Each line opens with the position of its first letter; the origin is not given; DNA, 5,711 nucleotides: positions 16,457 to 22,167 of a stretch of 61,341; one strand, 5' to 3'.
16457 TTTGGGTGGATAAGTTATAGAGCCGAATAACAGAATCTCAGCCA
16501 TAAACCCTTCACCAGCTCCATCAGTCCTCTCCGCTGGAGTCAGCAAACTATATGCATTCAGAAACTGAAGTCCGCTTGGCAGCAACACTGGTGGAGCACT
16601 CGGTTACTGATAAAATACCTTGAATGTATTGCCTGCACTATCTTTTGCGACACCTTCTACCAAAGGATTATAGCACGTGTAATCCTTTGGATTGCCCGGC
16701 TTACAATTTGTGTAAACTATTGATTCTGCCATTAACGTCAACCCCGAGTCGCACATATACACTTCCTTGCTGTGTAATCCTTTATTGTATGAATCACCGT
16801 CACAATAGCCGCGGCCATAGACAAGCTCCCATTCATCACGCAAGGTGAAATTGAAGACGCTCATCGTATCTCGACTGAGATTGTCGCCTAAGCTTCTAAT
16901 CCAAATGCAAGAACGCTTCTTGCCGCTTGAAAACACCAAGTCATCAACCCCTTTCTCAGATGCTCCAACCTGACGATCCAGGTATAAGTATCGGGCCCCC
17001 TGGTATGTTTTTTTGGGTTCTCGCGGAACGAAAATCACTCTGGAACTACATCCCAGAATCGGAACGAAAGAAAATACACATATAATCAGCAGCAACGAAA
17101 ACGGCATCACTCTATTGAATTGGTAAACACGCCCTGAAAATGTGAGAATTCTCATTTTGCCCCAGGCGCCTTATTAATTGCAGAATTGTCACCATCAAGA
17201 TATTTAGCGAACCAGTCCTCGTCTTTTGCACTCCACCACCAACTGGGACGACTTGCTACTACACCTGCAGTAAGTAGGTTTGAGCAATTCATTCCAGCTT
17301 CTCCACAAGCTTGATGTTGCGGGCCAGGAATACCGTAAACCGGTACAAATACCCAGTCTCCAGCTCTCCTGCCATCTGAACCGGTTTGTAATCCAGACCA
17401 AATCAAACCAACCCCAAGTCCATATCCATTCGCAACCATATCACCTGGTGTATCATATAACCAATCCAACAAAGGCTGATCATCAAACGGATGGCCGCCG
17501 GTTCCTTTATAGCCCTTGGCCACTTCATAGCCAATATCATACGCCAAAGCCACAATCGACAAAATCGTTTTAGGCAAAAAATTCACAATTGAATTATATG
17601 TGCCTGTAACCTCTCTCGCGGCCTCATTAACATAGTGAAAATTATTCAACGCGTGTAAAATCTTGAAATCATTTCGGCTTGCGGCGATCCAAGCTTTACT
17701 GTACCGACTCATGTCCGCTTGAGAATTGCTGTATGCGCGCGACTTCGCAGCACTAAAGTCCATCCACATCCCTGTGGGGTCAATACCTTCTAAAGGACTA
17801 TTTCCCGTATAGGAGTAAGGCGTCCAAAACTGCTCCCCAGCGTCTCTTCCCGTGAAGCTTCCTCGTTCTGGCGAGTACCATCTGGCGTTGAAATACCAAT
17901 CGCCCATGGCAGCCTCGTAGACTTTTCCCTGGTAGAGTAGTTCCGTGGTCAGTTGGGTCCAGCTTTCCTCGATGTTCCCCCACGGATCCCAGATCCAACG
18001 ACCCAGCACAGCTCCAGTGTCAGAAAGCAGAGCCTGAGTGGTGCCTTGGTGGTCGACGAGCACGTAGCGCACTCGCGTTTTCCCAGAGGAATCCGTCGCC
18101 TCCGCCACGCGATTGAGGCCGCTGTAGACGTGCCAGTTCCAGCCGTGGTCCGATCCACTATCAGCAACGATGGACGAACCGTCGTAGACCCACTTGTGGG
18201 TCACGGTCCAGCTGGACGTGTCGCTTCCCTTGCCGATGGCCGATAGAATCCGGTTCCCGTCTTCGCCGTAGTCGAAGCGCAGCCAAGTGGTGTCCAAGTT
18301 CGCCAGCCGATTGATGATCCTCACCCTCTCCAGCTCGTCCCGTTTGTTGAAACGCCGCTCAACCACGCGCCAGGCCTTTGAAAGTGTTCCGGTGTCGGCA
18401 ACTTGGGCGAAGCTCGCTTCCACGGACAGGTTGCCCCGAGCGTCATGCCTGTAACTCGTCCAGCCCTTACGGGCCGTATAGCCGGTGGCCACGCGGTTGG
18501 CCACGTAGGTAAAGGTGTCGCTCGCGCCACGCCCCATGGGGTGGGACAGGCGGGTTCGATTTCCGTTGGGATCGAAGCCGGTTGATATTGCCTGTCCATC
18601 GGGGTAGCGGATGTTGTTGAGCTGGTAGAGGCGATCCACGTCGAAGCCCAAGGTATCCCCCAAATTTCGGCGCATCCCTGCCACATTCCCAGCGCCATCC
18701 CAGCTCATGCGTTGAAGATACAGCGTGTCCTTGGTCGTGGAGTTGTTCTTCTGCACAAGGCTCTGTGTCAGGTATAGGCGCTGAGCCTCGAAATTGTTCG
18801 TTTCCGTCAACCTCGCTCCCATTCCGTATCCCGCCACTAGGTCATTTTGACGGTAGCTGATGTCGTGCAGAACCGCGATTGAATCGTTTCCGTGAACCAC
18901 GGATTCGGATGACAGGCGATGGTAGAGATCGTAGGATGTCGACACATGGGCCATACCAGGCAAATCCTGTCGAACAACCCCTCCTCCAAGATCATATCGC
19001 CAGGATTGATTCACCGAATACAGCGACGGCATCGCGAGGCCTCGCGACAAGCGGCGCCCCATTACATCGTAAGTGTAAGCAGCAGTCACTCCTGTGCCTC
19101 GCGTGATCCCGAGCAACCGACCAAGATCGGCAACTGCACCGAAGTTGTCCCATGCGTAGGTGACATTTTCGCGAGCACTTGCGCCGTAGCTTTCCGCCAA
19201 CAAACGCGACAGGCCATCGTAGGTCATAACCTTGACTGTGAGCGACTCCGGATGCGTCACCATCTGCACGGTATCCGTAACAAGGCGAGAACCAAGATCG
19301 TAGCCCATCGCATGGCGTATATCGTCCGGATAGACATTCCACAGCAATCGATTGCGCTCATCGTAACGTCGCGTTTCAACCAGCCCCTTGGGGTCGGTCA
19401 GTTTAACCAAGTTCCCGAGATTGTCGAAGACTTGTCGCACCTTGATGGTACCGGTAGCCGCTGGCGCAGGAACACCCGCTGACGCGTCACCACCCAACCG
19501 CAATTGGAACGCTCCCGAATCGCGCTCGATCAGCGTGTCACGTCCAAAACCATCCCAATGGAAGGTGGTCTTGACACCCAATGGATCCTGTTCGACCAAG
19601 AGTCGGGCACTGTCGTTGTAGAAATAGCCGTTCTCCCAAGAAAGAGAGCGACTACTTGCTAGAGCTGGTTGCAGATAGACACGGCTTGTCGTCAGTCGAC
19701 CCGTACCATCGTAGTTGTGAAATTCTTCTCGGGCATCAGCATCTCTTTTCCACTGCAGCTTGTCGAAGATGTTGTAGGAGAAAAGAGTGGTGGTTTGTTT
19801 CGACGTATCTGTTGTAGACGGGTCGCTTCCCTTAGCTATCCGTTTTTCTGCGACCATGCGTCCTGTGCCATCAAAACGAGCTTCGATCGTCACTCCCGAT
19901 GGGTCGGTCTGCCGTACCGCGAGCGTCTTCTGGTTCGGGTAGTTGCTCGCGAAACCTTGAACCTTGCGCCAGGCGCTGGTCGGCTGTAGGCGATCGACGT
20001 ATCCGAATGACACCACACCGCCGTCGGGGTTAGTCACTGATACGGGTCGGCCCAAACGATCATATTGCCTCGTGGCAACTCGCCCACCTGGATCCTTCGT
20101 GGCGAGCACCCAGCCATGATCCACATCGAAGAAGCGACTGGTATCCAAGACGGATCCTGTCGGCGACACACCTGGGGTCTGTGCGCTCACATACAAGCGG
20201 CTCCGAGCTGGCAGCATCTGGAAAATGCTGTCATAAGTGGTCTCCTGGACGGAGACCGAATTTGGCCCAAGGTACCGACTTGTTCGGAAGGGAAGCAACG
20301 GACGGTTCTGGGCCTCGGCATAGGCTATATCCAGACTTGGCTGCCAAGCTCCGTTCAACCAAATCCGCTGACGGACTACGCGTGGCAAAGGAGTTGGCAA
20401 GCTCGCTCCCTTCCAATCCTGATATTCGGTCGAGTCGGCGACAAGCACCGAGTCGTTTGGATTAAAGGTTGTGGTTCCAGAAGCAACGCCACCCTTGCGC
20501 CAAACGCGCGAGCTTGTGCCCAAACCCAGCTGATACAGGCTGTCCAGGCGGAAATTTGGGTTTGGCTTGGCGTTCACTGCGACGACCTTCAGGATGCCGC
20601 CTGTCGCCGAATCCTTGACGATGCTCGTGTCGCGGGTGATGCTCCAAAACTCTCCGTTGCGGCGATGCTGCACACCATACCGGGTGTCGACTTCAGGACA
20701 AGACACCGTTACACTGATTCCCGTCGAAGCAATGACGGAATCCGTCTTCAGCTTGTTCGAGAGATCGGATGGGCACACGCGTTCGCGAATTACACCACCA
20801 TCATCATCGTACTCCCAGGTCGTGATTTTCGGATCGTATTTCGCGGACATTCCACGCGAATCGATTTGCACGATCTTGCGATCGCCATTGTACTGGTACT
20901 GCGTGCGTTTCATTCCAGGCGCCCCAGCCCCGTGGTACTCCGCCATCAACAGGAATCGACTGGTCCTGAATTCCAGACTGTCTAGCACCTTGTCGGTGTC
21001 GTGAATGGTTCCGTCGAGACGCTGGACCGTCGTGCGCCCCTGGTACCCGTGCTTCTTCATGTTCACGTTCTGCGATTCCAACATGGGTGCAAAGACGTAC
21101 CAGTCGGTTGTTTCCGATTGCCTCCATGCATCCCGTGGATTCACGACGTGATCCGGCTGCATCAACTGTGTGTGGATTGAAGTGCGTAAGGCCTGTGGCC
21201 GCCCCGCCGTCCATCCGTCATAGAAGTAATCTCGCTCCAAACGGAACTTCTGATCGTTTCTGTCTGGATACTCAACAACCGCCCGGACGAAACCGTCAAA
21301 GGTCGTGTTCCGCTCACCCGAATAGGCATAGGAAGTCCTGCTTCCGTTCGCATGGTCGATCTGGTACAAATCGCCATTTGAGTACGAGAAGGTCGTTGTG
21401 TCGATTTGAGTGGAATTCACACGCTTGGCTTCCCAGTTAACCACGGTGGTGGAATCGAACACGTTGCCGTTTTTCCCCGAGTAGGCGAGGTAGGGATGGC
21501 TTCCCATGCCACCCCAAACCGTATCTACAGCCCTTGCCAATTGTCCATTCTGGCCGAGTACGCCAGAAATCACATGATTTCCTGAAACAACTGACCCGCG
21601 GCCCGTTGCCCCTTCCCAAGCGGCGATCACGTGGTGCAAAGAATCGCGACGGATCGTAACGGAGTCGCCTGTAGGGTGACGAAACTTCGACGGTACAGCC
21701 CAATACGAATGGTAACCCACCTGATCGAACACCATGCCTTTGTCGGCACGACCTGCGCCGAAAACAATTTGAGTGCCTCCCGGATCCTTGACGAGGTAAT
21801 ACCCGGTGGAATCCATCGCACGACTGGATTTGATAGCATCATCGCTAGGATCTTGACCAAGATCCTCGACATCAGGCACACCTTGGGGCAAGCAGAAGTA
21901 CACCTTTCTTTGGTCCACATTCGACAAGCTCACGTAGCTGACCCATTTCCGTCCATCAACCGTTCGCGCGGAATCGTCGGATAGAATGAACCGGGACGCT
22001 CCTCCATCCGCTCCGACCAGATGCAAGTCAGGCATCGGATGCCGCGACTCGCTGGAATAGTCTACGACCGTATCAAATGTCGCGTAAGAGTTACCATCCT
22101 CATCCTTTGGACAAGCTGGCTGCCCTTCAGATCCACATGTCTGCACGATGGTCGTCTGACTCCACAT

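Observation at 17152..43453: Giant secreted protein translationally coupled to an RHS toxin, behind a CsgG-like / TonB-like / OmpA-like envelope module: candidate undescribed toxin-delivery locus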

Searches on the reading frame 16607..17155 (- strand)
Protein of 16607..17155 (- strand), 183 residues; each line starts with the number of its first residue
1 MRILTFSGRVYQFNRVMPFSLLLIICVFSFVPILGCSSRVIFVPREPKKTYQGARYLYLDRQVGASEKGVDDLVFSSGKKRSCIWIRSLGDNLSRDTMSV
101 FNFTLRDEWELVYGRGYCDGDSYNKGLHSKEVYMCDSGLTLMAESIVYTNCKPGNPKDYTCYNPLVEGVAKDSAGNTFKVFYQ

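Call 4: search_protein_families(library=pfam, proteins=[window:16607-17155:-], max_evalue=0.01)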
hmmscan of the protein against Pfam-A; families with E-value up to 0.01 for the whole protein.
window:16607-17155:- (183 aa): 0 families

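Call 17: search_protein_families(library=ncbifam, proteins=[window:16607-17155:-], max_evalue=0.01)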
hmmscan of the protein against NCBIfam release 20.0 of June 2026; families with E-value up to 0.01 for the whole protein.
window:16607-17155:- (183 aa): 0 families

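Call 69: search_protein_families(library=pfam, proteins=[window:16607-17155:-], max_evalue=5)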
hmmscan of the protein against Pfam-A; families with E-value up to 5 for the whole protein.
window:16607-17155:- (183 aa): 0 families
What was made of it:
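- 16604..17155 (-): Putative immunity protein, 183 aa. It overlaps the RHS stop (ATGA) and has a lipoprotein-type signal (…FVPILGC|SS). No family hit: calls 4, 17 and 69.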

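Call 87: search_dna_similar(query=window:16607-17155:-, collection=plasmids, mode=protein, max_evalue=0.01)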
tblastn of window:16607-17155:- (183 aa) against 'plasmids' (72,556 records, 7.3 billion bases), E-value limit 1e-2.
No match.
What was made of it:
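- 16604..17155 (-): No plasmid match: call 87.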

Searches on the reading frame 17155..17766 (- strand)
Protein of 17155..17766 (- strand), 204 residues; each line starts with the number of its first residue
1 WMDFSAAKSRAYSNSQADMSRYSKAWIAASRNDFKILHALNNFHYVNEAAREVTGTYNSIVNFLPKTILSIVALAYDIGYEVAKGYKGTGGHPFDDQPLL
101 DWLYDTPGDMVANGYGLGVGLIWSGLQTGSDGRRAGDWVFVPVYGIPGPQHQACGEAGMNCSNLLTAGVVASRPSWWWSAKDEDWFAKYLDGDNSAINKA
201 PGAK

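Call 69: search_protein_families(library=pfam, proteins=[window:17155-17766:-], max_evalue=5)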
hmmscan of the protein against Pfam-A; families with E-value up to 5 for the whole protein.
window:17155-17766:- (204 aa): 0 families

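Call 86: search_dna_similar(query=window:17155-17766:-, collection=plasmids, mode=protein, max_evalue=0.01)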
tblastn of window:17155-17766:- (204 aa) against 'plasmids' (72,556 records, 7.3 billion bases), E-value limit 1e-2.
No match.
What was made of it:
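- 17155..17766 (-): C-terminal toxin domain (aa 1848-2051, 204 aa), in no known family. No plasmid match: call 86.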

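Call 88: search_solved_structures(query=window:17155-17766:-, max_evalue=10)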
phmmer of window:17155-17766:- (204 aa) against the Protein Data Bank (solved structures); distinct sequences matched with E-value up to 10: 4.
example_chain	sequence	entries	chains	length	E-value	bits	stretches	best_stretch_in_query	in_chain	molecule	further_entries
2n93_A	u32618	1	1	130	0.061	16.2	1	30-116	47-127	Fatty acid-binding protein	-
6z31_A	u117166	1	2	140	1.1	12.1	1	119-193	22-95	Cation-independent mannose-6-phosphate receptor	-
4x04_A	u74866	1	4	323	1.1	12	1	104-141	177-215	solute binding protein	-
4ng7_A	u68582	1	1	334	1.2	12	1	104-141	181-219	TRAP periplasmic solute binding protein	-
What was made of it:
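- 17155..17766 (-): No meaningful PDB hit: call 88.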

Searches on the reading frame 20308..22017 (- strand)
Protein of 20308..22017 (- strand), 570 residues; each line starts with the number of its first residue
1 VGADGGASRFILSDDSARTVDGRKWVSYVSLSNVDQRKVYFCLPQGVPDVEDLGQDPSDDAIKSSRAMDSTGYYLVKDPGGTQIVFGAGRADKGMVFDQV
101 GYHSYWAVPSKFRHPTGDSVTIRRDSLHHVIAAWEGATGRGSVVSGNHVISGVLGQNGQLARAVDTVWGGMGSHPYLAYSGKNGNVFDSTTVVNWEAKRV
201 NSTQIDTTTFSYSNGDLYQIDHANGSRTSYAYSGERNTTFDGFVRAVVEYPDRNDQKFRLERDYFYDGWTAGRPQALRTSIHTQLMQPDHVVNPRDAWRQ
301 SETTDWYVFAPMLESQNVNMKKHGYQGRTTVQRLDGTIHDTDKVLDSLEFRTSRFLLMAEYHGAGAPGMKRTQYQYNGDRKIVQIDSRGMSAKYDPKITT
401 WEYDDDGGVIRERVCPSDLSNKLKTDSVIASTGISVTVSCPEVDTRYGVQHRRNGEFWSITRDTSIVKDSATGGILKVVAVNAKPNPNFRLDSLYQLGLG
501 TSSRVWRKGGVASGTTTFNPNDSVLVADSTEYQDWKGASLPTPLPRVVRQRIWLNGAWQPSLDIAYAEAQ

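Call 69: search_protein_families(library=pfam, proteins=[window:20308-22017:-], max_evalue=5)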
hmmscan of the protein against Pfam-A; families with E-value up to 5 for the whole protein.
window:20308-22017:- (570 aa): 1 family
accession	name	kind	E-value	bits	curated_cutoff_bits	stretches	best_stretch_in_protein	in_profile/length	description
PF10584.14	Proteasome_A_N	-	0.59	10.3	27.7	1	206-223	4-20/23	Proteasome subunit A N-terminal signature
